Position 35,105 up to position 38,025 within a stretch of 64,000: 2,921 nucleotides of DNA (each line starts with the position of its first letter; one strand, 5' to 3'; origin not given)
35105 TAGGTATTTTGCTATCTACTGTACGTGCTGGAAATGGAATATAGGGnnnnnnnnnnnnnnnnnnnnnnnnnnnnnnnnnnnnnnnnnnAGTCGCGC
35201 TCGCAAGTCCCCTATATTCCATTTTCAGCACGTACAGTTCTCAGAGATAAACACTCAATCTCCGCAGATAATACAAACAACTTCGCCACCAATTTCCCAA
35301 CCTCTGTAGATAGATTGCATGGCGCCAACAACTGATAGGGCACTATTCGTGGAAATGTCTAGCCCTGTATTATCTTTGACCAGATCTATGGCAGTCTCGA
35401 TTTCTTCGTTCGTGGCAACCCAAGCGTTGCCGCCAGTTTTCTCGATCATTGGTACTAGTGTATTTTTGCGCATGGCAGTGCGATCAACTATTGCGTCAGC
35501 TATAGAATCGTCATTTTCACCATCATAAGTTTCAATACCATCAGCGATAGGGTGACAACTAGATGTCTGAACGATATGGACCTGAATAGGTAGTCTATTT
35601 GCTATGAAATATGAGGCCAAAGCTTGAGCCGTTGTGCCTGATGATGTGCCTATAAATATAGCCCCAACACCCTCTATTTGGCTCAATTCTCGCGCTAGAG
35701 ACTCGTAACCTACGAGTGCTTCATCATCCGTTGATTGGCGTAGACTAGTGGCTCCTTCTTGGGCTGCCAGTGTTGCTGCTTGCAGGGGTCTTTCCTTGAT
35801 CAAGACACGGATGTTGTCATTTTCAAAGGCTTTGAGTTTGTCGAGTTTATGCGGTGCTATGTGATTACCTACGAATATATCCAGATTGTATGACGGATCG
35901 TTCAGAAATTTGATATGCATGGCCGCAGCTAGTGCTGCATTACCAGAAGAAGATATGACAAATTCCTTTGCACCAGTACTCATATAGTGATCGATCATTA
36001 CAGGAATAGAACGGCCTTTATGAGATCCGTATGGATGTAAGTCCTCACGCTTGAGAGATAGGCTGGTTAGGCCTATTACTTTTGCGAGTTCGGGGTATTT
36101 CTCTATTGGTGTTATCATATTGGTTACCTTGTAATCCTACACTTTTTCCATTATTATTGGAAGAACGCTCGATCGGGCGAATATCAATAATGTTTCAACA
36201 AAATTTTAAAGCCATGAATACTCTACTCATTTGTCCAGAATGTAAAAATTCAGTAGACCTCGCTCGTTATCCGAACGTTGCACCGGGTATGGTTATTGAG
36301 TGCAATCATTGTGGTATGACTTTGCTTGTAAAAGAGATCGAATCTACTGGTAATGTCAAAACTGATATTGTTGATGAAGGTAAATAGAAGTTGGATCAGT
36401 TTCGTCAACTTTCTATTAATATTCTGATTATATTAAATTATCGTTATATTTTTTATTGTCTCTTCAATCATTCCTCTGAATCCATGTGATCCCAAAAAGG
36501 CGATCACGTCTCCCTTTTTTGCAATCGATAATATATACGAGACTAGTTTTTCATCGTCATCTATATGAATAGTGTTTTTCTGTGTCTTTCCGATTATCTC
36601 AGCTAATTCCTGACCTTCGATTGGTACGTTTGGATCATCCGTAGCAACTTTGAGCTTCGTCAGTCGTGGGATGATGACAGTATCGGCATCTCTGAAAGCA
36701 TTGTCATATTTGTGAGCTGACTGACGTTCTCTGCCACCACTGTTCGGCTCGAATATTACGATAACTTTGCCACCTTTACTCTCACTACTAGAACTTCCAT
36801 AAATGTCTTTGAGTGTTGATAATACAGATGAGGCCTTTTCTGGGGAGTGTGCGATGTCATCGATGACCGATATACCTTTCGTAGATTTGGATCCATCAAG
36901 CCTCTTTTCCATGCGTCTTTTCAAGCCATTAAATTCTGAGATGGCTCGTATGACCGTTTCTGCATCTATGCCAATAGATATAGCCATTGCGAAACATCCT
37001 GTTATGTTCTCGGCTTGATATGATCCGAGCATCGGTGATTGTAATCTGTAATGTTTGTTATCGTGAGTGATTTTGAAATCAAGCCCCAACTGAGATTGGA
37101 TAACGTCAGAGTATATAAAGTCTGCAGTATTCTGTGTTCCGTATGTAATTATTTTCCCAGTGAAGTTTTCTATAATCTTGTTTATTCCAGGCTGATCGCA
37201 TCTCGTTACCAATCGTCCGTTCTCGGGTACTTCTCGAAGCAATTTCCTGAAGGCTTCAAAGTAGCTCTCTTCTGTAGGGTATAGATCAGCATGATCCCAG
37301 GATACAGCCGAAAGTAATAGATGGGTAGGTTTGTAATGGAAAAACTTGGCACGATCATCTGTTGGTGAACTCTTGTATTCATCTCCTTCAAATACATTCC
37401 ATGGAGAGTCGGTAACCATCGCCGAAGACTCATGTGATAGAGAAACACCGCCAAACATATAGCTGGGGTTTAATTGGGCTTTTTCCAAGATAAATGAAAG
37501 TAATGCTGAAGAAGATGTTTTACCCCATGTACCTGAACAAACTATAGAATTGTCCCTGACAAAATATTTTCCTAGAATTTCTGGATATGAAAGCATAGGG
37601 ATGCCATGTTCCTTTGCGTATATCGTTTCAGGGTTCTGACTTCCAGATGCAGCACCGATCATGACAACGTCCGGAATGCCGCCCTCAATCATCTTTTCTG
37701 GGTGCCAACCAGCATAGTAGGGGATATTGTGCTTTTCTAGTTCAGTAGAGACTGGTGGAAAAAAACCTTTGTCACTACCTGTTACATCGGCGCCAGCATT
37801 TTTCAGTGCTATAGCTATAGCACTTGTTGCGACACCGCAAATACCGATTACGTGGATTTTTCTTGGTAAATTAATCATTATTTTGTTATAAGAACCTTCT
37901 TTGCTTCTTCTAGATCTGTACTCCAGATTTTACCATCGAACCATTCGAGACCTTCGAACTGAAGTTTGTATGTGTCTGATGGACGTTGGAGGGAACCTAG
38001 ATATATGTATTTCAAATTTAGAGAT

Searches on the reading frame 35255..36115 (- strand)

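Call 48: search_protein_families(library=pfam, proteins=[window:35255-36115:-], max_evalue=0.001)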
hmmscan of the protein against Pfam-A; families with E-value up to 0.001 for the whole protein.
window:35255-36115:- (286 aa): 1 family
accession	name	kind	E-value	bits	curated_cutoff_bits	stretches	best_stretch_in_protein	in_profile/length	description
PF00291.31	PALP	-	9.9e-37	127.3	35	1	2-285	8-295/295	Pyridoxal-phosphate dependent enzyme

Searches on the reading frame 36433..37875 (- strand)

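Call 48: search_protein_families(library=pfam, proteins=[window:36433-37875:-], max_evalue=0.001)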
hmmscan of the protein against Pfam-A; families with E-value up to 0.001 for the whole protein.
window:36433-37875:- (480 aa): 3 families
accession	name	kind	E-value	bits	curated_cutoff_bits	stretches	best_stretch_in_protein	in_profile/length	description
PF08245.18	Mur_ligase_M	-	9.1e-19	68.6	24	1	114-298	2-200/200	Mur ligase middle domain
PF02875.26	Mur_ligase_C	-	2.9e-13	51.2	28.4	1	329-464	9-127/127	Mur ligase, glutamate ligase domain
PF01225.30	Mur_ligase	-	1.4e-12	48.2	21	1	6-103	1-89/95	Mur ligase family, catalytic domain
